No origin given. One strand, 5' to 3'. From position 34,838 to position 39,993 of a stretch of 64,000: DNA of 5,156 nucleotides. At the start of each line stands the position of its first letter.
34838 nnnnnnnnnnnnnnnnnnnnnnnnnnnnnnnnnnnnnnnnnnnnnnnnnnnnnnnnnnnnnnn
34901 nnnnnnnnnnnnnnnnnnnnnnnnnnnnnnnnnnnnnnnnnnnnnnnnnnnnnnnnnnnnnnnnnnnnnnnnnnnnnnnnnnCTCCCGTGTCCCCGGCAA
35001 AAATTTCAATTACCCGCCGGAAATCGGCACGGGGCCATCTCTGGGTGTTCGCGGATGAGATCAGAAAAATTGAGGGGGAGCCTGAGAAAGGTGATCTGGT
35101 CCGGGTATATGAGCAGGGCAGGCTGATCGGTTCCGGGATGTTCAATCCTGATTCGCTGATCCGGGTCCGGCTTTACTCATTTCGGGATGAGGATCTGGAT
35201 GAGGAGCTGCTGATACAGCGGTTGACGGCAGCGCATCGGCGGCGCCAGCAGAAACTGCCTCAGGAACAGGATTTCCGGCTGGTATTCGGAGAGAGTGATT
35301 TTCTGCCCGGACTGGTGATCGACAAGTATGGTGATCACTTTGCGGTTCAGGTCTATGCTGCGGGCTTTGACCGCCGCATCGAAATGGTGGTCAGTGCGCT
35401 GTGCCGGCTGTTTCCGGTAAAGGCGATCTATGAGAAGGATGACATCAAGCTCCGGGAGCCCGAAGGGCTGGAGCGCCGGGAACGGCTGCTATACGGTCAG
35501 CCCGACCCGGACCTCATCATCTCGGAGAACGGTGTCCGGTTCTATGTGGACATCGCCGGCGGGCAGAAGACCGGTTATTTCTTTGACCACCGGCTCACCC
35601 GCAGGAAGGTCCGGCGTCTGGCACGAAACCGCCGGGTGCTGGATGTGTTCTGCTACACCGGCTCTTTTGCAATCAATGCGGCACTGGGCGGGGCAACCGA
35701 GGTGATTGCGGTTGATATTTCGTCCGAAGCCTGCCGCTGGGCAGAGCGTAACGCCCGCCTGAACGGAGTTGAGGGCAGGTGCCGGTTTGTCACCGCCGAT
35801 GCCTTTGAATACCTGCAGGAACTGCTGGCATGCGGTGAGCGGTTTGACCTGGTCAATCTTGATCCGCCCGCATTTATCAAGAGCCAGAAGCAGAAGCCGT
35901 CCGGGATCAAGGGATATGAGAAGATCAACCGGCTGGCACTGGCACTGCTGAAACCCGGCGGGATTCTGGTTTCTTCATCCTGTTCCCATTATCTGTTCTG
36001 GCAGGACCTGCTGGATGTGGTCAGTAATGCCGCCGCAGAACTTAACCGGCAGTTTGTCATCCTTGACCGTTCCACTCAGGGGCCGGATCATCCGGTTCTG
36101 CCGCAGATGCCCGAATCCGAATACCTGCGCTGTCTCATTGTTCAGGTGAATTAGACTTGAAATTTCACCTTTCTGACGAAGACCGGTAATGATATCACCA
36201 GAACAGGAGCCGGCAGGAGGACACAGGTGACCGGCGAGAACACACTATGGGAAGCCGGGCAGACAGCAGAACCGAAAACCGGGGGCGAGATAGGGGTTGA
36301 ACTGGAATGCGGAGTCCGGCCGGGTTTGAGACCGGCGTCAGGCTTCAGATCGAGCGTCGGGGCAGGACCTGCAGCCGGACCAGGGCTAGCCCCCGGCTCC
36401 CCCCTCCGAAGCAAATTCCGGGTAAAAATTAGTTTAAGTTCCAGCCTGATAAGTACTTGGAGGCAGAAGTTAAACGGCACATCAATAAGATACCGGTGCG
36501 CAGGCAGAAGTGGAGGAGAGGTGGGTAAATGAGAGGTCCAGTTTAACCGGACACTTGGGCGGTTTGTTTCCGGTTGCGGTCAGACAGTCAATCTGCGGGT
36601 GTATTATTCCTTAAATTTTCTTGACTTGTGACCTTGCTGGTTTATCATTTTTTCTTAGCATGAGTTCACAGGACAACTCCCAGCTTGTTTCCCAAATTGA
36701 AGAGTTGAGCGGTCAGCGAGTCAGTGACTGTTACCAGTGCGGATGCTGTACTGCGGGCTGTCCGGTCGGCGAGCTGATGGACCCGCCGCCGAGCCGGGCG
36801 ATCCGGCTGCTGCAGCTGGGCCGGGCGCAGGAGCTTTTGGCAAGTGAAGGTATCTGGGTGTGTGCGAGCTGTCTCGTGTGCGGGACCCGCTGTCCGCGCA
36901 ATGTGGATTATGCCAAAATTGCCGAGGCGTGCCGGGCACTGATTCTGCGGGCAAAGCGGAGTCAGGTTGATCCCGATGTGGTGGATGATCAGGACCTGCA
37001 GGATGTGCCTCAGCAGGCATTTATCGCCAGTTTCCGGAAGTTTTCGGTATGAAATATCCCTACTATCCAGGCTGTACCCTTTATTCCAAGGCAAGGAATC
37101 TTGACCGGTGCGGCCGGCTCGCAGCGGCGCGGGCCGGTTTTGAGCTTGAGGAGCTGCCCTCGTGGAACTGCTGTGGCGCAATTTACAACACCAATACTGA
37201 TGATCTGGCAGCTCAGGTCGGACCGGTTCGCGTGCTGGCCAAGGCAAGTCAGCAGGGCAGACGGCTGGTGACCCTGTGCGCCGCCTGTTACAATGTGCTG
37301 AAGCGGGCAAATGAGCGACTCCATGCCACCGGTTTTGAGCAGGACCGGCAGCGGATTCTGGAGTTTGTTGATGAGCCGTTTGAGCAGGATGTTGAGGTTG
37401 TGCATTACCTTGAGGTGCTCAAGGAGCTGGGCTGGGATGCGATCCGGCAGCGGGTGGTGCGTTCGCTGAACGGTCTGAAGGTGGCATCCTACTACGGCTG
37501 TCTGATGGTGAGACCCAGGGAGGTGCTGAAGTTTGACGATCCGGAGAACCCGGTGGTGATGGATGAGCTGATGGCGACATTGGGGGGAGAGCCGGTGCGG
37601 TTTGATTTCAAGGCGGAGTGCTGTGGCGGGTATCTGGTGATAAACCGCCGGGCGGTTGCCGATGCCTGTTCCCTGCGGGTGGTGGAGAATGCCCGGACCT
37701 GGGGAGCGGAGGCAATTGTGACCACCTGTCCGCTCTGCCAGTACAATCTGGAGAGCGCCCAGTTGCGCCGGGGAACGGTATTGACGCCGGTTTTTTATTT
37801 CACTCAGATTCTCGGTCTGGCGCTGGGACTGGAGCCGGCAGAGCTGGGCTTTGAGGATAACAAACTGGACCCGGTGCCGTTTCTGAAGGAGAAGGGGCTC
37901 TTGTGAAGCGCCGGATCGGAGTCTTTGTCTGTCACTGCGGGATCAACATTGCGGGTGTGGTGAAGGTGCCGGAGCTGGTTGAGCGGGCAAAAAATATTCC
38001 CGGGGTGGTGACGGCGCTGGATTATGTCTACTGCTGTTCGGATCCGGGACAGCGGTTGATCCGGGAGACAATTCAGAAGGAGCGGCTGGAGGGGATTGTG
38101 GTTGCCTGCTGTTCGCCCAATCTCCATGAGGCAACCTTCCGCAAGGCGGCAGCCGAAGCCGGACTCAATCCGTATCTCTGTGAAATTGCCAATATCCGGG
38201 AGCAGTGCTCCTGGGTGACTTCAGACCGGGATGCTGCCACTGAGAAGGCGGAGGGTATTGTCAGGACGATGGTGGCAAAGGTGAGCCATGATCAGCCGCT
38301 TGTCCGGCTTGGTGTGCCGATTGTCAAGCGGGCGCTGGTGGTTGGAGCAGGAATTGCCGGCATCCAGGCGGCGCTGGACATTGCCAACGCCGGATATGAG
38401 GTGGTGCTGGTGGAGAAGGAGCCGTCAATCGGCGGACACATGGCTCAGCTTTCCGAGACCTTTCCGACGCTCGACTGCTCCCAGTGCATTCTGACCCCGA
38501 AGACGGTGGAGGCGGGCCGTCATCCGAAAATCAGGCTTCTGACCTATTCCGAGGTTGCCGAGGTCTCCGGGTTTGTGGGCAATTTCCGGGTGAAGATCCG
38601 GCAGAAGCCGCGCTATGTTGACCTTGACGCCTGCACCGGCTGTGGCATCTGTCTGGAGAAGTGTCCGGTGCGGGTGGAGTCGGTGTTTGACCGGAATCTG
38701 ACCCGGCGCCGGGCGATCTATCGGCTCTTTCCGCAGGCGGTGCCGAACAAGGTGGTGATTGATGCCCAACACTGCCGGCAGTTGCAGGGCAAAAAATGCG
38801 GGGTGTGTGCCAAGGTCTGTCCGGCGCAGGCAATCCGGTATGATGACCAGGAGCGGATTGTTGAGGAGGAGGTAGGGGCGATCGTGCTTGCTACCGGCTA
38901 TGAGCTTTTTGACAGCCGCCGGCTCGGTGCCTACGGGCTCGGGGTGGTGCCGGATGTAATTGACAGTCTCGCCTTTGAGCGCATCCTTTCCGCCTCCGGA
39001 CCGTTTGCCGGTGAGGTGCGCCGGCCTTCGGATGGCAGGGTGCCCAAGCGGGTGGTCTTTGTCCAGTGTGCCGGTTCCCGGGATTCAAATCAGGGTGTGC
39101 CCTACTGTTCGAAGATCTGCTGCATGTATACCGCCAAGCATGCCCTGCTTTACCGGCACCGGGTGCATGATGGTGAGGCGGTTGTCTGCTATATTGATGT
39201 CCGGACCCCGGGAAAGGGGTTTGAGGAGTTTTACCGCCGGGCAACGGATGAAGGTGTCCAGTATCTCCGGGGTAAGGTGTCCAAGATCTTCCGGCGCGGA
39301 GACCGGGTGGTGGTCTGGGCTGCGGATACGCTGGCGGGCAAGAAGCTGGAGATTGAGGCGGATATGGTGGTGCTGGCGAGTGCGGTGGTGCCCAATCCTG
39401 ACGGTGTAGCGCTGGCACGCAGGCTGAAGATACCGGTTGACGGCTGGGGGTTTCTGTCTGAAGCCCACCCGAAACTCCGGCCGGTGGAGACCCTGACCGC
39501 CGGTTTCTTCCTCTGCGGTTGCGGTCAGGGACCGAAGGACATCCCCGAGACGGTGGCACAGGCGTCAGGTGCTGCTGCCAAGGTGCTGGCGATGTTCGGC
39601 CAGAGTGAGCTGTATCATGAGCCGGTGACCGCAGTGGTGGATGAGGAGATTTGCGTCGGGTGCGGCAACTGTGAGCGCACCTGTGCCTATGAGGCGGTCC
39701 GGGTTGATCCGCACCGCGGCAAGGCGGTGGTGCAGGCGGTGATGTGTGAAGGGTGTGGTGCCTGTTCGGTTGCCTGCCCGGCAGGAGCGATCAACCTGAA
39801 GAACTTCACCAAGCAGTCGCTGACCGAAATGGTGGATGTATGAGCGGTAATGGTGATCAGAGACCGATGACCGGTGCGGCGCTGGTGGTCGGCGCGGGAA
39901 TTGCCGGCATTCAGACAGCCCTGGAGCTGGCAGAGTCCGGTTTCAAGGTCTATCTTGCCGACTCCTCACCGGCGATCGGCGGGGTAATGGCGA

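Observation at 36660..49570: Eight-gene super-operon encoding three multi-module HdrA proteins (including a 1481-aa HdrA-GltD-HdrA fusion) with HdrB, HdrC, MvhD and an FrhB-like subunit, but no hydrogenase or formate dehydrogenase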

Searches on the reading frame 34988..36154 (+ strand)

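Call 9: search_protein_families(library=pfam, proteins=[window:34988-36154:+], max_evalue=0.0001)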
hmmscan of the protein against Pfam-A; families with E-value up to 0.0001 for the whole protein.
window:34988-36154:+ (388 aa): 12 families
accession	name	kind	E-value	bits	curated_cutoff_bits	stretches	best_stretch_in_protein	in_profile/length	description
PF10672.15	Methyltrans_SAM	-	4.8e-27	95.4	27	1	167-352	77-259/286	S-adenosylmethionine-dependent methyltransferase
PF17785.7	PUA_3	-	4.3e-17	62.1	22.6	1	11-65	9-64/64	PUA-like domain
PF13847.12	Methyltransf_31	-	4.4e-15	56.1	27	1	213-333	3-113/145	Methyltransferase domain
PF03602.21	Cons_hypoth95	-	3.9e-11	43.4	24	1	212-294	40-122/182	Conserved hypothetical protein 95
PF02475.24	TRM5-TYW2_MTfase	-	4.8e-11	43.3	28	1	177-275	2-99/164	TRM5/TYW2 methyltransferase domain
PF13649.12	Methyltransf_25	-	1.7e-08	35.5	27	1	217-290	1-69/97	Methyltransferase domain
PF09445.16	Methyltransf_15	-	5.2e-08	33.1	22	1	215-294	2-80/165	RNA cap guanine-N2 methyltransferase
PF06325.19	PrmA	-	3.4e-07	30.5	22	1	213-269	161-218/296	Ribosomal protein L11 methyltransferase (PrmA)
PF05175.20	MTS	-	6.1e-07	29.7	23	1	213-334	31-143/170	Methyltransferase small domain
PF01728.25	FtsJ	-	1.1e-06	29.1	24.1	1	211-329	19-137/181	FtsJ-like methyltransferase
PF02005.22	TRM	-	2.4e-06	27.4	27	1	209-293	45-128/376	N2,N2-dimethylguanosine tRNA methyltransferase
PF01170.24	UPF0020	-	9.8e-05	22.6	22.3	0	213-329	28-164/197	RMKL-like, methyltransferase domain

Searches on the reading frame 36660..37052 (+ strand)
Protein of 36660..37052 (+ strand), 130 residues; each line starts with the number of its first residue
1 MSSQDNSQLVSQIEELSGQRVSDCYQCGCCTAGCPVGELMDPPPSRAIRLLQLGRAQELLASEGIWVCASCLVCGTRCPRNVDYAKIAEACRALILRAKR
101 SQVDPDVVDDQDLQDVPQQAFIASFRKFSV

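Call 4: search_protein_families(library=pfam, proteins=[window:36660-37052:+], max_evalue=0.01)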
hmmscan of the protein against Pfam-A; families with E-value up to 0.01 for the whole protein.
window:36660-37052:+ (130 aa): 6 families
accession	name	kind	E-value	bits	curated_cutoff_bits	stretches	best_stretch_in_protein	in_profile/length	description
PF13183.11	Fer4_8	-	3.3e-10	40.8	27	1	21-82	2-68/68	4Fe-4S dicluster domain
PF13534.11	Fer4_17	-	9.3e-10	39.4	22.2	1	24-83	2-61/61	4Fe-4S dicluster domain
PF13187.11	Fer4_9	-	8.9e-06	26.1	27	1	23-81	1-50/52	4Fe-4S dicluster domain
PF12838.12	Fer4_7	-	6.2e-05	23.8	27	0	21-37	35-51/52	4Fe-4S dicluster domain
PF13237.11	Fer4_10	-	0.0023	18.3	25.5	1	22-79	7-53/53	4Fe-4S dicluster domain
PF13746.11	Fer4_18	-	0.0046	17.6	27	0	5-37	42-74/114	4Fe-4S dicluster domain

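Call 5: search_protein_families(library=ncbifam, proteins=[window:36660-37052:+], max_evalue=0.001)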
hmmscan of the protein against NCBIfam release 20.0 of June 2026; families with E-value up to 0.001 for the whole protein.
window:36660-37052:+ (130 aa): 14 families
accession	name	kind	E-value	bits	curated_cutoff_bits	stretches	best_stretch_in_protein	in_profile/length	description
TIGR03290.1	CoB_CoM_SS_C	equivalog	4.9e-16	59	160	1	22-98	2-78/144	CoB--CoM heterodisulfide reductase subunit C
NF038018.1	qmoC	equivalog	2.5e-15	56.8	300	1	8-98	4-94/360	quinone-interacting membrane-bound oxidoreductase complex subunit QmoC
NF041779.1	hetero_SS_HdrC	equivalog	6.2e-12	45.4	350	1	21-96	30-104/198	ferredoxin:CoB-CoM heterodisulfide reductase subunit HdrC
NF041890.1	hdrC_Methbact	equivalog_domain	1.3e-09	37.9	270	1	7-92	14-98/192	ferredoxin:CoB-CoM heterodisulfide reductase subunit HdrC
NF008369.0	PRK11168.1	equivalog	1.6e-08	33.9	278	1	18-103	7-95/401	anaerobic glycerol-3-phosphate dehydrogenase subunit C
NF004616.0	PRK05950.1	subfamily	2.3e-07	30.2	228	1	55-98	193-236/238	succinate dehydrogenase iron-sulfur subunit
NF008434.0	PRK11274.1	equivalog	2.4e-07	30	333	1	21-102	22-109/409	glycolate oxidase subunit GlcF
TIGR00384.1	dhsB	subfamily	4.5e-07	29.5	88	1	54-86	184-216/222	succinate dehydrogenase and fumarate reductase iron-sulfur protein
NF004898.0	PRK06259.1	equivalog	1.3e-05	24.1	385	1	9-97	123-218/488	fumarate reductase (CoM/CoB) subunit TfrB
NF009051.0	PRK12385.1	equivalog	9e-05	22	333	0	55-87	192-224/244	succinate dehydrogenase/fumarate reductase iron-sulfur subunit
TIGR00314.1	cdhA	equivalog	0.00022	19.2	781.3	1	11-92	389-463/784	CO dehydrogenase/acetyl-CoA synthase complex subunit alpha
TIGR01945.1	rnfC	subfamily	0.00024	19.8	245.95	1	7-88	348-424/435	RnfABCDGE type electron transport complex subunit C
NF009226.0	PRK12576.1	equivalog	0.00073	18.9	344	0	21-94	153-236/317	succinate dehydrogenase/fumarate reductase iron-sulfur subunit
NF006305.0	PRK08493.1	equivalog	0.00083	17.5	591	0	15-40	197-222/819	NADH-quinone oxidoreductase subunit G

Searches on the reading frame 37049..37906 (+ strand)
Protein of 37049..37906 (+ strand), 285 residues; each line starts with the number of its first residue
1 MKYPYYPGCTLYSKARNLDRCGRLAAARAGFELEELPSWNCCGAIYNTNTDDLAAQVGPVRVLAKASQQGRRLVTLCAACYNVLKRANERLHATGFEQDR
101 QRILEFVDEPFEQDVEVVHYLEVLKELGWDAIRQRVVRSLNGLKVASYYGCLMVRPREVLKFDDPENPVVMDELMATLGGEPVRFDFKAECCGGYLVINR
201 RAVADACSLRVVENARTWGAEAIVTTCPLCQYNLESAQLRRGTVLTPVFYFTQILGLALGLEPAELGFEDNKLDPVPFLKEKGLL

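Call 4: search_protein_families(library=pfam, proteins=[window:37049-37906:+], max_evalue=0.01)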
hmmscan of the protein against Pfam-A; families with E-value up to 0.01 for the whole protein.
window:37049-37906:+ (285 aa): 1 family
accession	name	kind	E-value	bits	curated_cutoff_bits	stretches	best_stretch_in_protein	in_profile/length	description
PF02754.22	CCG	-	2.4e-17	63.2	20.6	2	145-234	1-84/85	Cysteine-rich domain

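Call 5: search_protein_families(library=ncbifam, proteins=[window:37049-37906:+], max_evalue=0.001)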
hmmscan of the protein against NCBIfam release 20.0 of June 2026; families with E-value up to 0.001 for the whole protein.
window:37049-37906:+ (285 aa): 5 families
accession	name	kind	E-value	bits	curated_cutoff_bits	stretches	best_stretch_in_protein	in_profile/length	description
NF042965.1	MFR_anch_SdhE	equivalog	6.8e-45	153.8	500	1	2-274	2-277/282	8-methylmenaquinol:fumarate reductase membrane anchor subunit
TIGR03288.1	CoB_CoM_SS_B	equivalog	6.2e-42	143.8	345.15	1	2-280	1-288/290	CoB--CoM heterodisulfide reductase subunit B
NF041780.1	hetero_SS_HdrB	equivalog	8.1e-15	54.9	450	1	40-238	43-255/304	ferredoxin:CoB-CoM heterodisulfide reductase subunit HdrB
NF004898.0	PRK06259.1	equivalog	4.8e-06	25.5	385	1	41-249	302-478/488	fumarate reductase (CoM/CoB) subunit TfrB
NF045670.1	quin_L_LdhH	equivalog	8.8e-06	24.3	800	1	28-236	494-687/706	L-lactate dehydrogenase (quinone) large subunit LdhH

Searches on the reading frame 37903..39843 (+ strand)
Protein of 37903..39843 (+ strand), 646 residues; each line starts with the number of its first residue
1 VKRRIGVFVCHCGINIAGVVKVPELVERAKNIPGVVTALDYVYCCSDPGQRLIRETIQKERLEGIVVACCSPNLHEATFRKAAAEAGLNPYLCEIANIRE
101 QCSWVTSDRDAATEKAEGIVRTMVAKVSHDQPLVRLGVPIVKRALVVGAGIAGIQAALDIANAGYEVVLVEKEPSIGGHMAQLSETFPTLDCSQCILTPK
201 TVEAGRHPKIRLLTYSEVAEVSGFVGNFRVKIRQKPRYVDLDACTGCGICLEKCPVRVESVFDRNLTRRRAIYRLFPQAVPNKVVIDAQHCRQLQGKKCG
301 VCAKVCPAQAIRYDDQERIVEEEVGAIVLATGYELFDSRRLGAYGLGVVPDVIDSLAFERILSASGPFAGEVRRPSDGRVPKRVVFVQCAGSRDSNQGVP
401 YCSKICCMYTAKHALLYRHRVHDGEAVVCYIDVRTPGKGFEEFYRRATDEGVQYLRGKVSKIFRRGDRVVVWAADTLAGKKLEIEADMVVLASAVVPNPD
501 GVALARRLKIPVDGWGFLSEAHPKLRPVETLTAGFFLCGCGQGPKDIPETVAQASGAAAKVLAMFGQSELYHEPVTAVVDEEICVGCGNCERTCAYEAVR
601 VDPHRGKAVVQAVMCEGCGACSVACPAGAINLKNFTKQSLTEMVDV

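Call 4: search_protein_families(library=pfam, proteins=[window:37903-39843:+], max_evalue=0.01)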
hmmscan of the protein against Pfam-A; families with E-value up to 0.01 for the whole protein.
window:37903-39843:+ (646 aa): 23 families
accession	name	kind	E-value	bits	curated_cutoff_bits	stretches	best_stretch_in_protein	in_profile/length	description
PF00037.32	Fer4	-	2.8e-17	62.2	21.1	4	238-257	2-21/24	4Fe-4S binding domain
PF12837.12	Fer4_6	-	2.7e-16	59.1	25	4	577-598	2-23/24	4Fe-4S binding domain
PF13237.11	Fer4_10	-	6.7e-15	55.2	25.5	2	578-626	3-53/53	4Fe-4S dicluster domain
PF12838.12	Fer4_7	-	2.4e-13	50.7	27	2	584-629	2-52/52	4Fe-4S dicluster domain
PF14697.11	Fer4_21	-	1.4e-12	48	35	2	577-631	1-58/59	4Fe-4S dicluster domain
PF13484.11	Fer4_16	-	1.3e-10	42.3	30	2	244-308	2-65/66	4Fe-4S double cluster binding domain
PF12797.12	Fer4_2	-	1.6e-10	40.6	24.5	1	237-256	3-22/22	4Fe-4S binding domain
PF13187.11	Fer4_9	-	8.7e-10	38.9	27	1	584-630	2-52/52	4Fe-4S dicluster domain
PF07992.20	Pyr_redox_2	-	1e-09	38.7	26.1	1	144-219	3-58/291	Pyridine nucleotide-disulphide oxidoreductase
PF12831.13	FAD_oxidored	-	4.3e-09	36.6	27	1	145-296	3-126/416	FAD dependent oxidoreductase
PF01266.30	DAO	-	1.8e-08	34.8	27.9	1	144-178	2-36/353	FAD dependent oxidoreductase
PF25160.1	LdpA_Fe-S-bd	-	2.3e-08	34.1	27.6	0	590-633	9-46/49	LdpA Fe-S cluster-binding domain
PF13450.12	NAD_binding_8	-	5.4e-08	33.4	21.9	1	146-183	1-38/68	NAD(P)-binding Rossmann-like domain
PF00890.30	FAD_binding_2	-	1.7e-07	31.2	20.4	1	144-181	2-39/414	FAD binding domain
PF17179.9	Fer4_22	-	1.2e-06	29.7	27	0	230-257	67-94/95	4Fe-4S dicluster domain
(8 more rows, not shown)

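Call 5: search_protein_families(library=ncbifam, proteins=[window:37903-39843:+], max_evalue=0.001)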
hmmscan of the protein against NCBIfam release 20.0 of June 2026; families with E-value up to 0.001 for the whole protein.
window:37903-39843:+ (646 aa): 101 families (the best 25 are shown)
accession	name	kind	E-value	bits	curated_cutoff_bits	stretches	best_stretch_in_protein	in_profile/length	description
NF040770.1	hetero_SS_HdrA2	exception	2.2e-238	793.3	1100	1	4-645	1-638/777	CoB-CoM heterodisulfide reductase HdrA2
NF041778.1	hetero_SS_HdrA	equivalog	3.7e-183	610.4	1400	1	4-642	7-645/771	ferredoxin:CoB-CoM heterodisulfide reductase subunit HdrA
NF041891.1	hdrA_Methbact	equivalog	9.5e-174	579.6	1300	1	4-644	2-632/762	ferredoxin:CoB-CoM heterodisulfide reductase subunit HdrA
NF038196.1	ferrodoxin_EFR1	subfamily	5.3e-16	59.4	75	1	579-638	182-237/242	EFR1 family ferrodoxin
NF042909.1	FMH_DH_FwdF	exception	7.5e-16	58.1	375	2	576-638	219-282/336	tungsten-dependent formylmethanofuran dehydrogenase subunit FwdF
TIGR02179.1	PorD_KorD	subfamily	7.7e-15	54.8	60.05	2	577-632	20-74/78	2-oxoacid:acceptor oxidoreductase, delta subunit, pyruvate/2-ketoisovalerate family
NF005504.0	PRK07118.1-3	equivalog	8.6e-13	48.3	437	2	584-640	142-198/293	Fe-S cluster domain-containing protein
NF007202.0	PRK09623.1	equivalog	1.4e-12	47.8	166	1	576-633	45-101/105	3-methyl-2-oxobutanoate dehydrogenase subunit delta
NF040864.1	HgcB_ferredoxin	equivalog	2.2e-12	46.6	99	2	575-633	7-64/93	mercury methylation ferredoxin HgcB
NF040684.1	PorD_Arch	equivalog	4.2e-12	46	120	1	577-633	27-82/85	pyruvate synthase subunit PorD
NF009410.0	PRK12771.1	subfamily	4.2e-12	45.4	516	1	141-180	138-177/566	NAD(P)-binding protein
NF058577.1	FdxA_fam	equivalog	1e-11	44.8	65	1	582-629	7-52/52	4Fe-4S ferredoxin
NF007382.0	PRK09898.1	equivalog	1.1e-11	44.7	213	1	571-635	143-203/208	ferredoxin-like protein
NF045874.1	Vhu_polyferre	exception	1.3e-11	43.9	600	1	578-636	261-315/381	F420-non-reducing hydrogenase associated-polyferredoxin VhuB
NF005503.0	PRK07118.1-2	equivalog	1.6e-11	44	252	2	232-319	157-237/292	RnfABCDGE type electron transport complex subunit B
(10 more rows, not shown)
